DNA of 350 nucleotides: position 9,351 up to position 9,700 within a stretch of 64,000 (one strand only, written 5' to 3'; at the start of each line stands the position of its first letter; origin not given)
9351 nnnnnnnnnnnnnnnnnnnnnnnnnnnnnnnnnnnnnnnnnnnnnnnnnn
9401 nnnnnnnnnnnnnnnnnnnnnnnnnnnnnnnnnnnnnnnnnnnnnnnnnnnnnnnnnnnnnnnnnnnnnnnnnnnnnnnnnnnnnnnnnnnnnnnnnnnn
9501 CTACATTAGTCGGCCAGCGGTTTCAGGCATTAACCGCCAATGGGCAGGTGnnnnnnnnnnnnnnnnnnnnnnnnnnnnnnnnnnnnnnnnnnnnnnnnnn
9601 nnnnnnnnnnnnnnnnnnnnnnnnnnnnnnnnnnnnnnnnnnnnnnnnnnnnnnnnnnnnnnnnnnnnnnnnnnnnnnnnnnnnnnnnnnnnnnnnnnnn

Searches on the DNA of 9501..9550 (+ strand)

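Call 18: search_dna_similar(query=window:9501-9550:+, collection=plasmids, mode=near, max_rows=40, max_evalue=10)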
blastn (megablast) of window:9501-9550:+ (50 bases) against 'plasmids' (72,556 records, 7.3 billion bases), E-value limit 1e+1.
Records with a match: 1; places in all: 1; records where one place covers at least 80% of the query: 1.
Best place of each record, by identity: >=99% 1.
By first word of the organism name: Enterobacter 1.
By predicted mobility (MOB-suite, as given by PLSDB): conjugative 1.
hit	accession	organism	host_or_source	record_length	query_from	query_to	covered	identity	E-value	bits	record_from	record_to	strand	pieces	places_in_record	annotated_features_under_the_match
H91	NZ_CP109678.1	Enterobacter cloacae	Homo sapiens,blood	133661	1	50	100%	100.0%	1e-17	94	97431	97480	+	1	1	none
